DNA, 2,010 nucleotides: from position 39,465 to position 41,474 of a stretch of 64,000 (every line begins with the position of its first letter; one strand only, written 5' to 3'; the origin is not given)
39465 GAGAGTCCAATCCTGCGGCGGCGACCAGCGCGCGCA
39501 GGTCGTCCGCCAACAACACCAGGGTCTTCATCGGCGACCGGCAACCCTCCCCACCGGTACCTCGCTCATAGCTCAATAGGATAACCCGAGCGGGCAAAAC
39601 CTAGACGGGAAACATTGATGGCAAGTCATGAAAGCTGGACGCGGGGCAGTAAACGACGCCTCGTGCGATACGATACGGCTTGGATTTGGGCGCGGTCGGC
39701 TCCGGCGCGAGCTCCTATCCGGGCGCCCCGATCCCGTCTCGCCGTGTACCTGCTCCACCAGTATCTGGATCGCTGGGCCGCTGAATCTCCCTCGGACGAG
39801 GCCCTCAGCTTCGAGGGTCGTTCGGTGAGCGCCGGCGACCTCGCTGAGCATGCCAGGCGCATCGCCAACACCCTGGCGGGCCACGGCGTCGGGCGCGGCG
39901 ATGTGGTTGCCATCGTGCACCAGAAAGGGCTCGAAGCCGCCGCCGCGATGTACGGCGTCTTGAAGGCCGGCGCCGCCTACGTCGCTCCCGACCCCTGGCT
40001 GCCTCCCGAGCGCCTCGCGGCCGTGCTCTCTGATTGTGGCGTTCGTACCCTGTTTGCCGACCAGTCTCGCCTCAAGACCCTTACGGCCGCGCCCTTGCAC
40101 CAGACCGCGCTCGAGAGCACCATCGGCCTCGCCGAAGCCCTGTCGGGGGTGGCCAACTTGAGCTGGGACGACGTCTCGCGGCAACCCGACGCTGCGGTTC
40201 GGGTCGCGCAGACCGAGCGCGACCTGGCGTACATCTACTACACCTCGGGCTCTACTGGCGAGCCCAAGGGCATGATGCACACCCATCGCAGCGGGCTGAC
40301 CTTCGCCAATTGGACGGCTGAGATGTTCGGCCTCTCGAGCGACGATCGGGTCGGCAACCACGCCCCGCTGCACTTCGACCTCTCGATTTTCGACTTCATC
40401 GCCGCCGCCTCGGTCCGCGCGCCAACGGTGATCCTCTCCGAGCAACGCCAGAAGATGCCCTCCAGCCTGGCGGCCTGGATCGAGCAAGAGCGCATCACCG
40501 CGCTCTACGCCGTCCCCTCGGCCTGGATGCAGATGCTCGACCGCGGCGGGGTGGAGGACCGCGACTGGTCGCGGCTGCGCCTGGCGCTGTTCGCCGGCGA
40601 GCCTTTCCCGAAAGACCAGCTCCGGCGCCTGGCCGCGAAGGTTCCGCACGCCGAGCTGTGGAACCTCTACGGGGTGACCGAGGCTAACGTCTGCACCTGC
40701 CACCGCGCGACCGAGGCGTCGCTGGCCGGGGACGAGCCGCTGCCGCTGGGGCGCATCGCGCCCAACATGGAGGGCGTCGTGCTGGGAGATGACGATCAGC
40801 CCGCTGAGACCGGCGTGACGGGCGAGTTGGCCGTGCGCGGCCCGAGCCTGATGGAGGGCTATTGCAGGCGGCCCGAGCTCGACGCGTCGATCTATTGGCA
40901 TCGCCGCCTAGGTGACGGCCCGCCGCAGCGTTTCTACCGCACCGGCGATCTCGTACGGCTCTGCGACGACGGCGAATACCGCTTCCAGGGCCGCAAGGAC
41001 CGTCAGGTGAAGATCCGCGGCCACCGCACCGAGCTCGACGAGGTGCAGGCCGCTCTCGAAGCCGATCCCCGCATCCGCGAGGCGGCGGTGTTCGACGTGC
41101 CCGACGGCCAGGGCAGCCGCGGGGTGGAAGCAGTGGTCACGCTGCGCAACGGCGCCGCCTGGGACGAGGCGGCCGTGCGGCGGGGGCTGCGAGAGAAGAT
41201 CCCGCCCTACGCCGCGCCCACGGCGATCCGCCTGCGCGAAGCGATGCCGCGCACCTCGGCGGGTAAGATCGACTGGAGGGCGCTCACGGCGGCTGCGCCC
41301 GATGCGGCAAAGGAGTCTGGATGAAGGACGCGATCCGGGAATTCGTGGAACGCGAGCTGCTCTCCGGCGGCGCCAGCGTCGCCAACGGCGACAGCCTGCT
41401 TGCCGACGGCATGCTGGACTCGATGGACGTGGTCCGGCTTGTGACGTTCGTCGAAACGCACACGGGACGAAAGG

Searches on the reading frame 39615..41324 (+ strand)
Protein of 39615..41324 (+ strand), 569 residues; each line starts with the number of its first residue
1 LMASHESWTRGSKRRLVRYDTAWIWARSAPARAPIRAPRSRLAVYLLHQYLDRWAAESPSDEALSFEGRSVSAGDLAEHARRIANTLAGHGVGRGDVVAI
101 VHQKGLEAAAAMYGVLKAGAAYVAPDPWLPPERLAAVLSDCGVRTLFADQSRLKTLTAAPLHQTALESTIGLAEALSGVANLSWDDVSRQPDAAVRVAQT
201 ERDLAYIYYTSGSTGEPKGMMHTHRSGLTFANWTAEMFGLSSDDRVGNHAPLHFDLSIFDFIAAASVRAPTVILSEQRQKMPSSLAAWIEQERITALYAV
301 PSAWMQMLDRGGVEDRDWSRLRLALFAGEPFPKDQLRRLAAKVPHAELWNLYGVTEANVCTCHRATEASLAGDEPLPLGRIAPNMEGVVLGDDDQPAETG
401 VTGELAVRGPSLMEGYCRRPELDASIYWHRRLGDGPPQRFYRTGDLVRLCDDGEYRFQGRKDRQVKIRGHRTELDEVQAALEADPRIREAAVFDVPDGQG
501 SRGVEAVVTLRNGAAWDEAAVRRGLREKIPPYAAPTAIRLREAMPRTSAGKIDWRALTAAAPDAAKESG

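Call 9: search_protein_families(library=pfam, proteins=[window:39615-41324:+], max_evalue=0.001)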
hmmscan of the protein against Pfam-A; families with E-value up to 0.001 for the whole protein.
window:39615-41324:+ (569 aa): 2 families
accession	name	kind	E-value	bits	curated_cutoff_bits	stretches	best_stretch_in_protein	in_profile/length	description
PF00501.34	AMP-binding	-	2.3e-81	274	29.9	1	51-416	1-383/384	AMP-binding enzyme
PF13193.12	AMP-binding_C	-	1.6e-11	45.4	24.5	1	476-551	1-76/76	AMP-binding enzyme C-terminal domain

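Call 30: search_protein_families(library=ncbifam, proteins=[window:39615-41324:+], max_evalue=0.00001)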
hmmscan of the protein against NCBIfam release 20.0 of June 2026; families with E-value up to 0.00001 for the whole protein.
window:39615-41324:+ (569 aa): 105 families (the best 25 are shown)
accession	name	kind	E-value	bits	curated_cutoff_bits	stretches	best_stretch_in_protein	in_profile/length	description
TIGR01733.1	AA-adenyl-dom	subfamily_domain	1e-107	360.5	317.4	1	75-492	4-409/409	amino acid adenylation domain-containing protein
TIGR03098.1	ligase_PEP_1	hypoth_equivalog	3.7e-81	273.1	592.35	1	46-558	1-515/517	acyl-CoA ligase (AMP-forming), exosortase A system-associated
NF041803.1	NRPS_SolG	exception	8e-79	265.4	2200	1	44-559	560-1072/1163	solanimycin non-ribosomal peptide synthetase SolG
NF004282.0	PRK05691.1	subfamily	2.6e-78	262.7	4090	1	43-559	1129-1624/4334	non-ribosomal peptide synthase/polyketide synthase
NF004837.0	PRK06187.1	subfamily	2.7e-75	253.6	476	1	46-562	9-523/531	long-chain-fatty-acid--CoA ligase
NF038078.1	NRPS_MxcG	equivalog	7.9e-74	248.7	2300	1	50-563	461-962/1442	myxochelin non-ribosomal peptide synthetase MxcG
NF003417.0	PRK04813.1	subfamily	3.6e-67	227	476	1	49-558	7-500/505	D-alanine--poly(phosphoribitol) ligase subunit DltA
TIGR01734.1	D-ala-DACP-lig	equivalog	4.4e-65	220.2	559.85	1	50-559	5-500/504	D-alanine--poly(phosphoribitol) ligase subunit DltA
NF006182.0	PRK08316.1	subfamily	1.1e-62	212.2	663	1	47-559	13-515/523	fatty acyl-CoA synthetase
NF047350.1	aureusi_NRPS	equivalog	2.8e-58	196.9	2500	1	47-559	1436-1910/2373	aureusimine non-ribosomal peptide synthetase AusA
NF006181.0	PRK08314.1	subfamily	2.5e-56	191.1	705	2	176-561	178-554/563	long-chain-fatty-acid--CoA ligase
NF007605.2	PRK10252.1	equivalog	1.1e-52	178.8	2400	1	46-558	455-958/1292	enterobactin non-ribosomal peptide synthetase EntF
NF004808.0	PRK06155.1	equivalog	3.8e-50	170.7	722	1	46-559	22-520/542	ATP-dependent acyl-CoA ligase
NF005801.1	PRK07656.1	equivalog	5.4e-48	163.9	657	1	51-552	7-494/500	FadD3 family acyl-CoA ligase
NF005676.0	PRK07470.1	equivalog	3.2e-47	161.3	774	1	43-557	18-525/544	acyl-CoA synthetase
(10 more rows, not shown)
